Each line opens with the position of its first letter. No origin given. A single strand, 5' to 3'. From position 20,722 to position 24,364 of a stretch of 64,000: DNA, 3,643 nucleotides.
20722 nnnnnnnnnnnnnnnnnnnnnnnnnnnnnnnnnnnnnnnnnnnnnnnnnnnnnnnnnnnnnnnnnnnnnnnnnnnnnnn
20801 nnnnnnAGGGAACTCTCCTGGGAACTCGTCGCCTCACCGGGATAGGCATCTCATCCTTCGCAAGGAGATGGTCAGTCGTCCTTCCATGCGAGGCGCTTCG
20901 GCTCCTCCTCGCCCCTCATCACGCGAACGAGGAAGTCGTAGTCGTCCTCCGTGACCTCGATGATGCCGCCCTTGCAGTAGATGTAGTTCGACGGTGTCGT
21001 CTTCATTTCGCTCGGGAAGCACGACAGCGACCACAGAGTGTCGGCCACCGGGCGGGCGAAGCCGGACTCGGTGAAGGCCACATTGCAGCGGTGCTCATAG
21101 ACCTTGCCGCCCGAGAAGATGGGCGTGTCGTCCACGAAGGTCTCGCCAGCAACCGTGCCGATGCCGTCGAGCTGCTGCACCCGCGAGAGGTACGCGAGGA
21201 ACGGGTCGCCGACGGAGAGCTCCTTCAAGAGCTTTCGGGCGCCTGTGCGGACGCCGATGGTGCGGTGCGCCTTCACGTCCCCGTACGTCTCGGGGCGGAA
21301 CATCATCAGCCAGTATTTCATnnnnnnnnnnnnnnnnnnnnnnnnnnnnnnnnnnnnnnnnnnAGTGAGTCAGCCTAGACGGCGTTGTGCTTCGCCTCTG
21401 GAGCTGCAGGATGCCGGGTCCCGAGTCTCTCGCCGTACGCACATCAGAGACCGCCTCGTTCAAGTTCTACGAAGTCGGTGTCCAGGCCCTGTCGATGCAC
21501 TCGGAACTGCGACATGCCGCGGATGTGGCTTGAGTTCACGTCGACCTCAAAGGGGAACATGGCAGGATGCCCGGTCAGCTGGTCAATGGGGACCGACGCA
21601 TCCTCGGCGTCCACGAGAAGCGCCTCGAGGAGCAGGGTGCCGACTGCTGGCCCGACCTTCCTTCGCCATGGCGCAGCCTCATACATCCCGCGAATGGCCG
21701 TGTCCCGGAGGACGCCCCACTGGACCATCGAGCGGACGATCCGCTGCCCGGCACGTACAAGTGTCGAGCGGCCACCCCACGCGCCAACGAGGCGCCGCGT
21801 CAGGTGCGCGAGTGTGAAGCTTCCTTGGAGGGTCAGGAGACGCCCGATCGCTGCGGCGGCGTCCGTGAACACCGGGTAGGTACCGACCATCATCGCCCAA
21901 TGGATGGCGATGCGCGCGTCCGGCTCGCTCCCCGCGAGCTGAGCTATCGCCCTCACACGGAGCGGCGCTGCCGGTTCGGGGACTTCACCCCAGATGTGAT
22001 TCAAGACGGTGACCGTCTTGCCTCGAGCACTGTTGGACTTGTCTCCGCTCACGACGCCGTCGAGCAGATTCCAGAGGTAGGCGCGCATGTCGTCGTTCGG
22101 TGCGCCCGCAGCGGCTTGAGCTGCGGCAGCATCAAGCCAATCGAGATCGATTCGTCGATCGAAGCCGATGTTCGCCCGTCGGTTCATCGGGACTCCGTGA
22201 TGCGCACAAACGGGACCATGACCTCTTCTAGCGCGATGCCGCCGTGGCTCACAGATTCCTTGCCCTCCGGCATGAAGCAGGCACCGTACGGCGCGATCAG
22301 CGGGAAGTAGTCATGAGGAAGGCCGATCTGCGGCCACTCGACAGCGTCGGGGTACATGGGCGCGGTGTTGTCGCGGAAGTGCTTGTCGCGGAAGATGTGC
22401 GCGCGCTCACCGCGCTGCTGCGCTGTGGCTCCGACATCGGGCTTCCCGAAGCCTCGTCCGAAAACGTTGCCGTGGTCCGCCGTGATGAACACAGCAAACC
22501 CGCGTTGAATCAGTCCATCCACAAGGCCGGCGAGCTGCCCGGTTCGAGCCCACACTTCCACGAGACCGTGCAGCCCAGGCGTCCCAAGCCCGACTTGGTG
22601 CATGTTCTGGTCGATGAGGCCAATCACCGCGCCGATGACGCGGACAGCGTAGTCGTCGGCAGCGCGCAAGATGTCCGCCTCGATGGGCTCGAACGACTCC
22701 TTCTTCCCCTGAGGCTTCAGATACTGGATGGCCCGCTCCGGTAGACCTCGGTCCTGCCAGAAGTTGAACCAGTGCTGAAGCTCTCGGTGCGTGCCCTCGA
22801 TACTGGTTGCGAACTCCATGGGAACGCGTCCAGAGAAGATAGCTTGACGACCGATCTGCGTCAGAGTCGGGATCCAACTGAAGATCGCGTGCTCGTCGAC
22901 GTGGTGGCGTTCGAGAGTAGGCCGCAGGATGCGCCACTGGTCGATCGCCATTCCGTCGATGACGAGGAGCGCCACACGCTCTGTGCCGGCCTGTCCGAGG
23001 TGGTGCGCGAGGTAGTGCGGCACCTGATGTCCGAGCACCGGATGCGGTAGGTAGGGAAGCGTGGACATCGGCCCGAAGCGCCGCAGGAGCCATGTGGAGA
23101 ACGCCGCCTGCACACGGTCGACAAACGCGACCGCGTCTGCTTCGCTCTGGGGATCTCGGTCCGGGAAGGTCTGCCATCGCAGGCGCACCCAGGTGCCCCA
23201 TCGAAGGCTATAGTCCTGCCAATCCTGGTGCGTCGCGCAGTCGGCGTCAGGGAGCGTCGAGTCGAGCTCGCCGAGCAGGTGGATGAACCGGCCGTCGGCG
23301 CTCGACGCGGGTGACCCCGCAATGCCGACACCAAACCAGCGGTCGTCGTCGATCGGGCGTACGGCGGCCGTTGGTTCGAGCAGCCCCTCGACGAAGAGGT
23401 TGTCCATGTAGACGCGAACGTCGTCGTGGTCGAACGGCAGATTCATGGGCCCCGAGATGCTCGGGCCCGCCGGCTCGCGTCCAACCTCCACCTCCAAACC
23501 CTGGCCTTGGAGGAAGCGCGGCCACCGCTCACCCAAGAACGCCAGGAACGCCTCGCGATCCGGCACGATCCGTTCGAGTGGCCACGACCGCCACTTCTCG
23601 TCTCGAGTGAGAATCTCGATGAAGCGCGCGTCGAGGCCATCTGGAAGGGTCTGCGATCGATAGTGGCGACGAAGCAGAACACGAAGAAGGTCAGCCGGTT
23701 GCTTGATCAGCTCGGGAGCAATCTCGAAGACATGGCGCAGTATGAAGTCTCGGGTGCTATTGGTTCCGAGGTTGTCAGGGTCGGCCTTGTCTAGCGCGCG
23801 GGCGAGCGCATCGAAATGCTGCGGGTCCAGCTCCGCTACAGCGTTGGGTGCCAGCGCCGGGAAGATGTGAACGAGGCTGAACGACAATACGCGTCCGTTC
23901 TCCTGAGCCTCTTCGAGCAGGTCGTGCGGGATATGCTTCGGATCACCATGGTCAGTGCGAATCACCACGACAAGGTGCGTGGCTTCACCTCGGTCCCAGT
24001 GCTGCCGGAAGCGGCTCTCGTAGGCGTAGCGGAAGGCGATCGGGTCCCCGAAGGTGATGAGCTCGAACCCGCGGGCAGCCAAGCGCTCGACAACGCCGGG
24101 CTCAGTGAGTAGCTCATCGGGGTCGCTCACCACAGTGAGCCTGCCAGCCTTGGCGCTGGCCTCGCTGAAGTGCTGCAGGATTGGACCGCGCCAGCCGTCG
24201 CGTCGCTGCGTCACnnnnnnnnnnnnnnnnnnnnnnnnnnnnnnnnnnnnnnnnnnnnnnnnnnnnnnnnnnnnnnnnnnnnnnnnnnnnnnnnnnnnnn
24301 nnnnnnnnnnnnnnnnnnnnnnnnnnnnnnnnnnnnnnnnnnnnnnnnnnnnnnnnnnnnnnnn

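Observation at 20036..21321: Split modified-base reader + nuclease pair (EVE domain gene followed by PD-(D/E)xK NucS/DUF91-like nuclease) appended to the BREX operon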

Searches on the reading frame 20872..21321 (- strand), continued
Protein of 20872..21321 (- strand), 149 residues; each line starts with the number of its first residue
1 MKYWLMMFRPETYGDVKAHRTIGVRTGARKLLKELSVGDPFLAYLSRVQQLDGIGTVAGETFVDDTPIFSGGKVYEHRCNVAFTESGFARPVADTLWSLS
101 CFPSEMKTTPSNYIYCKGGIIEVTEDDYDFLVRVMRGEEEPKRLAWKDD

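Call 81: search_protein_families(library=padloc, proteins=[P0192, P0189, P0173, P0182, P0177, P0215, P0202], max_evalue=0.001)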
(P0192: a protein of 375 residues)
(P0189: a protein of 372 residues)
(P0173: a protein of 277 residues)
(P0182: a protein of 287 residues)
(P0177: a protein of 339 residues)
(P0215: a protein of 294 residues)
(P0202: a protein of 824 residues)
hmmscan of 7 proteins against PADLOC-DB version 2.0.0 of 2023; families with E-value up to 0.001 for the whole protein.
P0192 (375 aa): 1 family
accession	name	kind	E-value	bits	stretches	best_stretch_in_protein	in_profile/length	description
PDLC03534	REase_II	-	1.9e-11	41.6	1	206-353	179-325/351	Type II restriction enzyme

P0189 (372 aa): 1 family
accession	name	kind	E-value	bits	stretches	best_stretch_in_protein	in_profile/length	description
PDLC03534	REase_II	-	3e-13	47.6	1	188-327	165-311/351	Type II restriction enzyme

P0173 (277 aa): 1 family
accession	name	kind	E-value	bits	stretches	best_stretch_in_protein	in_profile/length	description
PDLC03534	REase_II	-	0.00039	17.6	1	194-276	175-263/351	Type II restriction enzyme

P0182 (287 aa): 0 families

P0177 (339 aa): 0 families

P0215 (294 aa): 2 families
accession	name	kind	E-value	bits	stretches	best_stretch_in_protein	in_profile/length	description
PDLC03656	mREase_IV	-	7.3e-13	46.9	1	199-284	177-262/277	Type IV methyl-directed restriction enzyme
PDLC03662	mREase_IV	-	3.3e-06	23.9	1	209-288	463-545/560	Type IV methyl-directed restriction enzyme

P0202 (824 aa): 1 family
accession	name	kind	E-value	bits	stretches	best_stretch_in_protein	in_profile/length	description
PDLC02811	DpdB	-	1.2e-23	81.6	1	309-619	4-321/370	DpdB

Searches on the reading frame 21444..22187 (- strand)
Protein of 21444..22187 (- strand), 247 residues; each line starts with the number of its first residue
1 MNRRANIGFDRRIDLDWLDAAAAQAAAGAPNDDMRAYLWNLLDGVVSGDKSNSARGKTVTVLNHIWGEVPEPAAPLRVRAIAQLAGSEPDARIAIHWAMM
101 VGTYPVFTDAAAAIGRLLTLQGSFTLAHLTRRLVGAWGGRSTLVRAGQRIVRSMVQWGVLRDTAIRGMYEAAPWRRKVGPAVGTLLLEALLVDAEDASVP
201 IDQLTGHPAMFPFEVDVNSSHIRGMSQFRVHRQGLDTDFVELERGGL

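Call 4: search_protein_families(library=pfam, proteins=[window:21444-22187:-], max_evalue=0.01)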
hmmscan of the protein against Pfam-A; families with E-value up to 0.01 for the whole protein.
window:21444-22187:- (247 aa): 0 families

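Call 6: search_protein_families(library=padloc, proteins=[window:21444-22187:-], max_evalue=0.01)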
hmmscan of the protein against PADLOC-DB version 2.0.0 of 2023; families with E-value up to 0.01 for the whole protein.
window:21444-22187:- (247 aa): 2 families
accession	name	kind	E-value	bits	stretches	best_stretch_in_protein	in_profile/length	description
PDLC02437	BrxA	-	5.8e-59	197.4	1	6-240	3-234/238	BrxA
PDLC02444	BrxA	-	5.6e-54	181.2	1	2-243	3-248/251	BrxA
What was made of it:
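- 21444..22187 (-): brxA, last core gene of the BREX-3 operon; its stop lies 122 bp upstream of the EVE start. PADLOC BrxA at E 5.8e-59 (call 6).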

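Call 7: search_protein_families(library=ncbifam, proteins=[window:21444-22187:-], max_evalue=0.01)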
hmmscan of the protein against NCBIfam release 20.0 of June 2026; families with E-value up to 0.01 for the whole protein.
window:21444-22187:- (247 aa): 0 families

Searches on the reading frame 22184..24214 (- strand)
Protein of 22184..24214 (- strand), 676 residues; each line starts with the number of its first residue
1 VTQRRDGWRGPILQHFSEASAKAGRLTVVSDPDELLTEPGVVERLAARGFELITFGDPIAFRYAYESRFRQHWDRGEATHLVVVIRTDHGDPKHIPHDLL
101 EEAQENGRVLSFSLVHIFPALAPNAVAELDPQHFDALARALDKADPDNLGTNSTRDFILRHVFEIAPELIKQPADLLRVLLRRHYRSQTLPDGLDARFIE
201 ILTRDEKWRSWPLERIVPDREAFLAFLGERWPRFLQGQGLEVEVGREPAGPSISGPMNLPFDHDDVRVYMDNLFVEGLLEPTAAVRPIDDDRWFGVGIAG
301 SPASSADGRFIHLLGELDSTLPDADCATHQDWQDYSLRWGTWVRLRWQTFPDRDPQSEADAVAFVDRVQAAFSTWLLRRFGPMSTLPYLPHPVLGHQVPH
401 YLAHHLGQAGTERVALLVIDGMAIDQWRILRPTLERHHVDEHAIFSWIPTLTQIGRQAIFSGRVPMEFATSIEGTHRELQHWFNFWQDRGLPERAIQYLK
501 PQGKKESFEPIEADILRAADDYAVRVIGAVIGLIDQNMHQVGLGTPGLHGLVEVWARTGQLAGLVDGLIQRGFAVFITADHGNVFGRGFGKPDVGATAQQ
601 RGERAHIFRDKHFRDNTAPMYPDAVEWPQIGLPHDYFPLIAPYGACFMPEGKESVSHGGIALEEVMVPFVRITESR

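Call 4: search_protein_families(library=pfam, proteins=[window:22184-24214:-], max_evalue=0.01)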
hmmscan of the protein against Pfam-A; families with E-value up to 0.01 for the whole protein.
window:22184-24214:- (676 aa): 1 family
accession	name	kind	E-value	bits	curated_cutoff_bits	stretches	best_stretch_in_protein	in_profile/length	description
PF08665.17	PglZ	-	2.8e-18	67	25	1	412-587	1-176/179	PglZ domain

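Call 6: search_protein_families(library=padloc, proteins=[window:22184-24214:-], max_evalue=0.01)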
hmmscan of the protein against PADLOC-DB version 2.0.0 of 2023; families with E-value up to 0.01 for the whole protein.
window:22184-24214:- (676 aa): 7 families
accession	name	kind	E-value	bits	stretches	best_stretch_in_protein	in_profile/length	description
PDLC02558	PglZ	-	3.6e-211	700.9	1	8-674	4-663/666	PglZ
PDLC02556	PglZ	-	2.7e-114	381.1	1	25-674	16-639/641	PglZ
PDLC02555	PglZ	-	2.5e-14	50.8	1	405-672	359-611/613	PglZ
PDLC02565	PglZ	-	1.2e-08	31.8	1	409-601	479-672/910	PglZ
PDLC02561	PglZ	-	0.00079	15.6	1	404-671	456-714/840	PglZ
PDLC02566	PglZ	-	0.0021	14.3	1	412-675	440-680/774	PglZ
PDLC02564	PglZ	-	0.0034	13.8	1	572-676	622-728/855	PglZ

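Call 7: search_protein_families(library=ncbifam, proteins=[window:22184-24214:-], max_evalue=0.01)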
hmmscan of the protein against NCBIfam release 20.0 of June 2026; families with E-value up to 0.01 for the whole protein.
window:22184-24214:- (676 aa): 4 families
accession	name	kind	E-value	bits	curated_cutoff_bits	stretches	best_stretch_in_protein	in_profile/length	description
NF033449.0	BREX_PglZ_3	exception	4.3e-189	629.9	250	1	19-672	8-641/642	BREX-3 system phosphatase PglZ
NF052313.1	T9SS_RR_PorX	equivalog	9.2e-18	64.3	300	1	361-471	184-286/513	T9SS response regulator signal transducer PorX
NF033446.0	BREX_PglZ_2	exception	1.4e-10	40.1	200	1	411-670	470-719/890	BREX-2 system phosphatase PglZ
NF033450.1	BREX_PglZ_1_B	equivalog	0.00025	19.3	400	1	409-672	434-674/675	BREX-1 system phosphatase PglZ type B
